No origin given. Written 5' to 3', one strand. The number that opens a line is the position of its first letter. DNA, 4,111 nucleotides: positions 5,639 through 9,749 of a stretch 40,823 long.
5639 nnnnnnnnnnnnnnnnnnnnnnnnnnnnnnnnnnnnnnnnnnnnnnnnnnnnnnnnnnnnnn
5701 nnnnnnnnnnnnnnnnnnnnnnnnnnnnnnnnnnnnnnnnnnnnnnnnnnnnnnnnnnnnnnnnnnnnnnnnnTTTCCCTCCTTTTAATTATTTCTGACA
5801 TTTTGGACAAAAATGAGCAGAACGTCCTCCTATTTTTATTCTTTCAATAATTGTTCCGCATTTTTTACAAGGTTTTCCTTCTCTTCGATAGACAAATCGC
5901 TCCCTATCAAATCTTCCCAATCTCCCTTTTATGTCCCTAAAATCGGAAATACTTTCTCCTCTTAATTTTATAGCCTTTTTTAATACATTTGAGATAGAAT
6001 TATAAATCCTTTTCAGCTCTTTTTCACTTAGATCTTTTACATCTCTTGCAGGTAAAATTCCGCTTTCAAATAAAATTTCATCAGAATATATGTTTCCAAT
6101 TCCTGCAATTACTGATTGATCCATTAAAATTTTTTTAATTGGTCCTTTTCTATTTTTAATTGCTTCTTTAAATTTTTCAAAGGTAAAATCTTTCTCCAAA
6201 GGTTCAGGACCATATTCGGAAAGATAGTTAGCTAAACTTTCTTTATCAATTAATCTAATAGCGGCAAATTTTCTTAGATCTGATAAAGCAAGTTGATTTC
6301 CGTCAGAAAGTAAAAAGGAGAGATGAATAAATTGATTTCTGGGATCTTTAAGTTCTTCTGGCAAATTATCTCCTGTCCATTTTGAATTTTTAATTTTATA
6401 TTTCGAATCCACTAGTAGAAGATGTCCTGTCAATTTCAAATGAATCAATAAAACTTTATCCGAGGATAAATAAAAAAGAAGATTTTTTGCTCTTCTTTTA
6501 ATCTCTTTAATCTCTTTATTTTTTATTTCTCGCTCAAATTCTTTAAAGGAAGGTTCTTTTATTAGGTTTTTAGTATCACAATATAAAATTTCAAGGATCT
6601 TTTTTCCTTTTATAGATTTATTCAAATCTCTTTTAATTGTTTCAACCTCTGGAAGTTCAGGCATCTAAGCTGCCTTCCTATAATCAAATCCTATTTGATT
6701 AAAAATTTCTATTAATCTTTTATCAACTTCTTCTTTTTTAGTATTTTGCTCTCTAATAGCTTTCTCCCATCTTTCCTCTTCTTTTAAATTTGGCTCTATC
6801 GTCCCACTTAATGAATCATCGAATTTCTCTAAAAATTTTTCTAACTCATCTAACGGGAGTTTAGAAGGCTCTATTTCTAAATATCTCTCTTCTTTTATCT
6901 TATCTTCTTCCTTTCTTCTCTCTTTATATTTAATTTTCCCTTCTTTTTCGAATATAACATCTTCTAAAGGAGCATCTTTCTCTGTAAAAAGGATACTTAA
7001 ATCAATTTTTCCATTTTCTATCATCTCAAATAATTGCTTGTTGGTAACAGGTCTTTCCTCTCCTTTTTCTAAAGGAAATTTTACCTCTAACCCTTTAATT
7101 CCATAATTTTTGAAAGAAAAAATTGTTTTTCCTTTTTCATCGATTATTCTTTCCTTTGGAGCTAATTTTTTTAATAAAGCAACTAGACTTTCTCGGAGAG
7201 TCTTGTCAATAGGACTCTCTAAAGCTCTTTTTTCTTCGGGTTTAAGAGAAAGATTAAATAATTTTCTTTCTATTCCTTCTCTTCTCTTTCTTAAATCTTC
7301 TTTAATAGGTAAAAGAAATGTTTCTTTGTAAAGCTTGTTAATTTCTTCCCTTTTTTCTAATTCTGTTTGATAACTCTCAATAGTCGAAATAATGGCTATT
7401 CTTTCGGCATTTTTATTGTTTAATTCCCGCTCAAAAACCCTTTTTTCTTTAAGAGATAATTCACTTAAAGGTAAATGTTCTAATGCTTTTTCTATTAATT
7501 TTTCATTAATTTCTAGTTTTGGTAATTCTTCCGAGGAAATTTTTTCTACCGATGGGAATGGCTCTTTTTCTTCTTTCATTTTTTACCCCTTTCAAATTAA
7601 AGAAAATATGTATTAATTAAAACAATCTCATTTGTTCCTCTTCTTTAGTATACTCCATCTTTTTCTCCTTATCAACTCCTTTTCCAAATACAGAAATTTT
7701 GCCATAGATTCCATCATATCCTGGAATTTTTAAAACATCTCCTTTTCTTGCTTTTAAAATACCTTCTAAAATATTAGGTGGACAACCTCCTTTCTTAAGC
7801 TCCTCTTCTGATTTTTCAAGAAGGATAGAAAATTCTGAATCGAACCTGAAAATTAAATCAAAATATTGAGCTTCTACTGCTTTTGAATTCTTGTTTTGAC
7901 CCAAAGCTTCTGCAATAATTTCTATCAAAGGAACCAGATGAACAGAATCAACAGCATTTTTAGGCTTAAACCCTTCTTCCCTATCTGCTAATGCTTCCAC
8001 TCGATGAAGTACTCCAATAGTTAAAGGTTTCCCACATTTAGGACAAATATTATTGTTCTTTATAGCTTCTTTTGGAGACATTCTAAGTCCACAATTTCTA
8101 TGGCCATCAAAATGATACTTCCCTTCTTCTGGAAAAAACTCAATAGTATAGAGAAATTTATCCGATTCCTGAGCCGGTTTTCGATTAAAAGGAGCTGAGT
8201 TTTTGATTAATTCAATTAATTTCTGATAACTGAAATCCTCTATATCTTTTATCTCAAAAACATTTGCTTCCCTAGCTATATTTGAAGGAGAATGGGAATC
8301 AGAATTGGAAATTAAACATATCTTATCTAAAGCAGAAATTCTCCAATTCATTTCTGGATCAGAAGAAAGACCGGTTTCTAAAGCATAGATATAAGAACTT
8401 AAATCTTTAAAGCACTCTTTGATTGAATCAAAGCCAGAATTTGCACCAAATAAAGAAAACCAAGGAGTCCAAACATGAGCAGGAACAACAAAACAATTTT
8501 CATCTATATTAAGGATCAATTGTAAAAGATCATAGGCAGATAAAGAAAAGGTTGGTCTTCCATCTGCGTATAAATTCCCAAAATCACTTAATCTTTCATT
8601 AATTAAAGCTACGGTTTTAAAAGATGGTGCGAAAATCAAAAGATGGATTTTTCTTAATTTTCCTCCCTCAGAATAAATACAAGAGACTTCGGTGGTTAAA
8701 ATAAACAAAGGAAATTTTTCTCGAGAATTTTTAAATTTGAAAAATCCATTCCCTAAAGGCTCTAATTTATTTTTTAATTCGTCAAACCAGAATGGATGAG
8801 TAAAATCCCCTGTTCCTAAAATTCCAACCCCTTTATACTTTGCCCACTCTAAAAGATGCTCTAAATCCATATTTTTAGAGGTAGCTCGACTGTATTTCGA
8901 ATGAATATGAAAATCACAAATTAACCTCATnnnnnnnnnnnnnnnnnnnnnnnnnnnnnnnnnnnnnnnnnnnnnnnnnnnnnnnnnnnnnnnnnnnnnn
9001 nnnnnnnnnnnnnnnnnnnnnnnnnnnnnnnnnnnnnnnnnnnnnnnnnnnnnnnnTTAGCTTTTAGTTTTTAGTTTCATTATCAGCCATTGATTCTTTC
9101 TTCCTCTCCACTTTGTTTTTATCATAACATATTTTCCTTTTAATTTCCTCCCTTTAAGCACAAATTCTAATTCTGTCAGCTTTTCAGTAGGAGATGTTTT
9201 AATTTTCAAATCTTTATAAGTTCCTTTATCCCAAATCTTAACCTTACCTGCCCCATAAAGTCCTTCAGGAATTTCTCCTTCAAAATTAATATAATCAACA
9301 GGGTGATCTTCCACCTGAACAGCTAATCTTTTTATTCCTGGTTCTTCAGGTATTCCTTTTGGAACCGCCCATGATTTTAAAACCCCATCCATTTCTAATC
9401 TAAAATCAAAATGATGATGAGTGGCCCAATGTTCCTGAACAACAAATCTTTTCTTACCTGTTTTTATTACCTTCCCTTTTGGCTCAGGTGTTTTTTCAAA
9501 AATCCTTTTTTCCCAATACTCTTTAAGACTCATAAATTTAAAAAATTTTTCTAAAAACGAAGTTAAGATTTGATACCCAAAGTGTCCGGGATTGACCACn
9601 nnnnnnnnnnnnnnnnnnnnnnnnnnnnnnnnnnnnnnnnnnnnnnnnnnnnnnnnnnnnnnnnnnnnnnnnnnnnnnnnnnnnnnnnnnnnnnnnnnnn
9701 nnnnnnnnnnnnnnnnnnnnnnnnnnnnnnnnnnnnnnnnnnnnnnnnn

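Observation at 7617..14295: Repair cluster combining stand-alone LigD Pol and PE modules with archaeal-type FEN1, EndoQ, DUF72, a propeller and two unknowns, with no Ku or ligase in view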

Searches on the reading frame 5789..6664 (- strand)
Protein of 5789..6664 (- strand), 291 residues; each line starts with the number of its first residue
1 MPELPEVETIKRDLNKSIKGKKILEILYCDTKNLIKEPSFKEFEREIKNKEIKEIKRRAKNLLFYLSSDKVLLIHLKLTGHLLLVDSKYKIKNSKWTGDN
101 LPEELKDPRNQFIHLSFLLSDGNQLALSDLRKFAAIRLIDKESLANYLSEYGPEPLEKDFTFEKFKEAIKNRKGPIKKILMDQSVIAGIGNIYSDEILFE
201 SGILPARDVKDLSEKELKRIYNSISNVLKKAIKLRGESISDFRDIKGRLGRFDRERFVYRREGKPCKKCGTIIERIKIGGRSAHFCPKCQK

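Call 3: search_protein_families(library=pfam, proteins=[window:5789-6664:-], max_evalue=0.01)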
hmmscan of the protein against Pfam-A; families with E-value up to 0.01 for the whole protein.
window:5789-6664:- (291 aa): 6 families
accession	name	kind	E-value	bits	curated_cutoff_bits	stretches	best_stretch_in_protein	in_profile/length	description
PF06831.19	H2TH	-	7.8e-30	103.2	34.7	1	152-241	2-91/93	Formamidopyrimidine-DNA glycosylase H2TH domain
PF01149.29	Fapy_DNA_glyco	-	1.7e-27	96.8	25.5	1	1-135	1-116/117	Formamidopyrimidine-DNA glycosylase N-terminal domain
PF06827.20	zf-FPG_IleRS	-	2.1e-11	43.8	21.3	1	263-291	1-29/30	Zinc finger found in FPG and IleRS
PF05833.16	NFACT_N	-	8.8e-07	28.5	31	1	155-232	170-244/456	NFACT N-terminal and middle domains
PF00416.27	Ribosomal_S13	-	0.00033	21.5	31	1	177-232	11-66/128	Ribosomal protein S13/S18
PF08593.16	Mug135_C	-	0.001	19.7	23.8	0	124-171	29-77/82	Mug135-like, C-terminal domain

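Call 4: search_protein_families(library=ncbifam, proteins=[window:5789-6664:-], max_evalue=0.01)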
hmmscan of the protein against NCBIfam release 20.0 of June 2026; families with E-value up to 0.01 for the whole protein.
window:5789-6664:- (291 aa): 9 families
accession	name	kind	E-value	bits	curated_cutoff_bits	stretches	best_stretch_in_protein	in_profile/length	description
TIGR00577.1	fpg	equivalog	1.7e-84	283.4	203.3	1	1-290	1-276/276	DNA-formamidopyrimidine glycosylase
NF002211.1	PRK01103.1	equivalog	8.3e-82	274.8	212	1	1-291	1-274/274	bifunctional DNA-formamidopyrimidine glycosylase/DNA-(apurinic or apyrimidinic site) lyase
NF010551.0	PRK13945.1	equivalog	7.4e-74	248.6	348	1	1-291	1-282/282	DNA-formamidopyrimidine glycosylase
NF011385.0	PRK14810.1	equivalog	3.7e-63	213.5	423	1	1-291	1-272/272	DNA-formamidopyrimidine glycosylase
NF011386.0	PRK14811.1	equivalog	2e-58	197.7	414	2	119-291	88-263/269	DNA-formamidopyrimidine glycosylase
NF007763.0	PRK10445.1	equivalog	7.2e-34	117.4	252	2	136-291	109-263/263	endonuclease VIII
NF040775.1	endonuc_Nei2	equivalog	8e-24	84.4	400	1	135-291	104-252/252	endonuclease VIII Nei2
TIGR03631.1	uS13_bact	equivalog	6.5e-05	23.4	130.45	1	177-241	11-75/113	30S ribosomal protein S13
NF041120.1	RqcH_arch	equivalog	0.00022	20.1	400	1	159-234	160-232/645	ribosome rescue protein RqcH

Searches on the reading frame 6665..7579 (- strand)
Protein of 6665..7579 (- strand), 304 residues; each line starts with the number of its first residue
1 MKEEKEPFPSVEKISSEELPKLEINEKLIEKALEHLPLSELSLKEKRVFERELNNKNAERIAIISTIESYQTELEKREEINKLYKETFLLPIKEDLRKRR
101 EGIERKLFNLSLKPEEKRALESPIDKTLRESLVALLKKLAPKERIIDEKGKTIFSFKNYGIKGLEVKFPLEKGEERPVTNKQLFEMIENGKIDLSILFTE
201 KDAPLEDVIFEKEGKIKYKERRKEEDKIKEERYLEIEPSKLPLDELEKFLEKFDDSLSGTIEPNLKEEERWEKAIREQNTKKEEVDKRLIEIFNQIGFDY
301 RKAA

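Call 3: search_protein_families(library=pfam, proteins=[window:6665-7579:-], max_evalue=0.01)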
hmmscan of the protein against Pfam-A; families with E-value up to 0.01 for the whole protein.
window:6665-7579:- (304 aa): 0 families

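Call 4: search_protein_families(library=ncbifam, proteins=[window:6665-7579:-], max_evalue=0.01)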
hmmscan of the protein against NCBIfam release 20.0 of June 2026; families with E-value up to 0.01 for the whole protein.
window:6665-7579:- (304 aa): 0 families

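Call 40: search_protein_families(library=phrogs, proteins=[window:6665-7579:-], max_evalue=0.1)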
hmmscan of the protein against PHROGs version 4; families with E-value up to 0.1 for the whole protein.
window:6665-7579:- (304 aa): 1 family
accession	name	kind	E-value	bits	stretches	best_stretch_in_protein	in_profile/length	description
phrog_9702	-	unknown function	0.027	15.3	0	16-38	8-30/62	-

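Call 71: search_protein_families(library=padloc, proteins=[window:6665-7579:-], max_evalue=0.01)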
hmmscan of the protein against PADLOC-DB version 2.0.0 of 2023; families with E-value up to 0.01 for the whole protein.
window:6665-7579:- (304 aa): 0 families

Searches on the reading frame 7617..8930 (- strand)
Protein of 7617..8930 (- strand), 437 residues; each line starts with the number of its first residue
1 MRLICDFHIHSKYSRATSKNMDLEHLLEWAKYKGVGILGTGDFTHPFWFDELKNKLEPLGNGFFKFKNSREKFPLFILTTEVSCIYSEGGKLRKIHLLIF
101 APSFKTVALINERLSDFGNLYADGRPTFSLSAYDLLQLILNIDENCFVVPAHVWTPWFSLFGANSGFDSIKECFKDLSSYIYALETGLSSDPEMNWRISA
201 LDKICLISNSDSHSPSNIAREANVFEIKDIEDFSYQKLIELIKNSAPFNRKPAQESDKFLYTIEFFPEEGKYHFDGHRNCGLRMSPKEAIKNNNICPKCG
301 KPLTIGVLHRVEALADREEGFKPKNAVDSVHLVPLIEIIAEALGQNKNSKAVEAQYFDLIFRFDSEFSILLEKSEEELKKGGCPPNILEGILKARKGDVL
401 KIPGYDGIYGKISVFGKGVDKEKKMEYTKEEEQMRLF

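Call 3: search_protein_families(library=pfam, proteins=[window:7617-8930:-], max_evalue=0.01)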
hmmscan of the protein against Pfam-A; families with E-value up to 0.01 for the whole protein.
window:7617-8930:- (437 aa): 0 families

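Call 4: search_protein_families(library=ncbifam, proteins=[window:7617-8930:-], max_evalue=0.01)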
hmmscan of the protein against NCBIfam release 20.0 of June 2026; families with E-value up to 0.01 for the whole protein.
window:7617-8930:- (437 aa): 1 family
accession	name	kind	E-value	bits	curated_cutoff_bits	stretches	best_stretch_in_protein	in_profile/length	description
TIGR00375.1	TIGR00375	hypoth_equivalog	2.1e-46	159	326.6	1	6-412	3-374/374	TIGR00375 family protein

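Call 40: search_protein_families(library=phrogs, proteins=[window:7617-8930:-], max_evalue=0.1)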
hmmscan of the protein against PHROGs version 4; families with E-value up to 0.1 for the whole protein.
window:7617-8930:- (437 aa): 0 families

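Call 41: search_solved_structures(query=window:7617-8930:-, show_alignments=1, max_evalue=0.001)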
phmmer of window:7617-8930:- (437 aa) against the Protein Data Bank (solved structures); distinct sequences matched with E-value up to 0.001: 3.
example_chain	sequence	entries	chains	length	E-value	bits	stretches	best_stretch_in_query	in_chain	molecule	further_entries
5zb8_A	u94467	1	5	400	4.8e-52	180.7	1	5-414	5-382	PfuEndoQ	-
7k30_A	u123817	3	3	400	2.3e-51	178.4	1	5-414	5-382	Endonuclease Q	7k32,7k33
7k31_A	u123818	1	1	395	2.3e-51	178.4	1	5-414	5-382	Endonuclease Q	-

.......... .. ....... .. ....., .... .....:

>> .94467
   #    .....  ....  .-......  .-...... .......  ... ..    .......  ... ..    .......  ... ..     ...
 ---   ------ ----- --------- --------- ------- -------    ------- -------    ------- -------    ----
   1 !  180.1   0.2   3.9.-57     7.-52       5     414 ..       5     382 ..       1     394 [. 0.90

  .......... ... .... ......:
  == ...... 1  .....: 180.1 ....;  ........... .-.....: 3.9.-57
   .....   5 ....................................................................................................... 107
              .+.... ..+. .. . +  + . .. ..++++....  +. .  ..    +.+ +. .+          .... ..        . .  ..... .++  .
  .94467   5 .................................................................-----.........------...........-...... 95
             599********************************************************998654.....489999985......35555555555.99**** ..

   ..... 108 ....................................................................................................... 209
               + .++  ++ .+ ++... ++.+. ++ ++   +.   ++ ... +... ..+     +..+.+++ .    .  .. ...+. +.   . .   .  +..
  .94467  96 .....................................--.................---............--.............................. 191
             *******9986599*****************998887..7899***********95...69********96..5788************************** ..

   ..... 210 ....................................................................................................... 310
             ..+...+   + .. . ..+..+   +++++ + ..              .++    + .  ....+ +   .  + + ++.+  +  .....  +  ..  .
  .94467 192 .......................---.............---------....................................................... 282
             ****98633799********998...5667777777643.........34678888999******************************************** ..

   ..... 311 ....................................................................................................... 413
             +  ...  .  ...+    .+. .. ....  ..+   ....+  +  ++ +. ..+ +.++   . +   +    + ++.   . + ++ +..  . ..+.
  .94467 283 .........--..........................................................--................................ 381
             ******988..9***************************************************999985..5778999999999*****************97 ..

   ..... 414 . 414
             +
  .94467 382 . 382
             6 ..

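Call 71: search_protein_families(library=padloc, proteins=[window:7617-8930:-], max_evalue=0.01)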
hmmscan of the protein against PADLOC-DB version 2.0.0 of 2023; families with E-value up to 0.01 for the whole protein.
window:7617-8930:- (437 aa): 0 families

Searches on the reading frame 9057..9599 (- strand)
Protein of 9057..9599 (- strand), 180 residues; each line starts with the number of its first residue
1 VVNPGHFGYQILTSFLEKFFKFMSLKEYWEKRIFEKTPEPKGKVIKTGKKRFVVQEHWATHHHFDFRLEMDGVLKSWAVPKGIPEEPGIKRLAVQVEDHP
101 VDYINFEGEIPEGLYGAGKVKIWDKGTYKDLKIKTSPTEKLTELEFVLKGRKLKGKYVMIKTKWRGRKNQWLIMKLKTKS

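Call 3: search_protein_families(library=pfam, proteins=[window:9057-9599:-], max_evalue=0.01)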
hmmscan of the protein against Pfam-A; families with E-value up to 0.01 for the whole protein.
window:9057-9599:- (180 aa): 1 family
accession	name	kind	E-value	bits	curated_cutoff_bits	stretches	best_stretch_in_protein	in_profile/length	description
PF13298.12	LigD_N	-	1.4e-41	141.5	31.1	1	55-161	1-107/107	DNA Ligase D 3'-phosphoesterase domain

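Call 4: search_protein_families(library=ncbifam, proteins=[window:9057-9599:-], max_evalue=0.01)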
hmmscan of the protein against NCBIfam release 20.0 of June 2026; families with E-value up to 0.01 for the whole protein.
window:9057-9599:- (180 aa): 3 families
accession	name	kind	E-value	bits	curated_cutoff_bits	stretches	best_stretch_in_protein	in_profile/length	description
TIGR02777.1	LigD_PE_dom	equivalog_domain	8.5e-60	201.1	144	1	25-177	1-154/156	DNA ligase D, 3'-phosphoesterase domain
NF004628.0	PRK05972.1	subfamily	1e-57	195.9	895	1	24-177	5-162/870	ATP-dependent DNA ligase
NF007210.0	PRK09632.1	equivalog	1.1e-52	179.3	989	1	22-179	298-447/781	ATP-dependent DNA ligase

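Call 53: search_solved_structures(query=window:9057-9599:-, show_alignments=1, max_evalue=0.00001)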
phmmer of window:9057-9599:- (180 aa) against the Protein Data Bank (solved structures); distinct sequences matched with E-value up to 0.00001: 5.
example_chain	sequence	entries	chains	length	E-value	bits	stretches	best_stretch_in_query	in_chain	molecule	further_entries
2lj6_A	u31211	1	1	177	1.8e-47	164.7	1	25-177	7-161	Probable ATP-dependent DNA ligase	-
3p43_A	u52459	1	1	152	8.7e-45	156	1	25-175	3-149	Putative uncharacterized protein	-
3n9b_A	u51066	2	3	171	5.8e-44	153.3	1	36-177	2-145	Probable ATP-dependent DNA ligase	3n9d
3p4h_A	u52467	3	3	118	6.5e-42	146.6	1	50-175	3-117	ATP-dependent DNA ligase, N-terminal domain protein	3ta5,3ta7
5dmp_A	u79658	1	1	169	7.9e-36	126.7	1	52-177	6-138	Uncharacterized protein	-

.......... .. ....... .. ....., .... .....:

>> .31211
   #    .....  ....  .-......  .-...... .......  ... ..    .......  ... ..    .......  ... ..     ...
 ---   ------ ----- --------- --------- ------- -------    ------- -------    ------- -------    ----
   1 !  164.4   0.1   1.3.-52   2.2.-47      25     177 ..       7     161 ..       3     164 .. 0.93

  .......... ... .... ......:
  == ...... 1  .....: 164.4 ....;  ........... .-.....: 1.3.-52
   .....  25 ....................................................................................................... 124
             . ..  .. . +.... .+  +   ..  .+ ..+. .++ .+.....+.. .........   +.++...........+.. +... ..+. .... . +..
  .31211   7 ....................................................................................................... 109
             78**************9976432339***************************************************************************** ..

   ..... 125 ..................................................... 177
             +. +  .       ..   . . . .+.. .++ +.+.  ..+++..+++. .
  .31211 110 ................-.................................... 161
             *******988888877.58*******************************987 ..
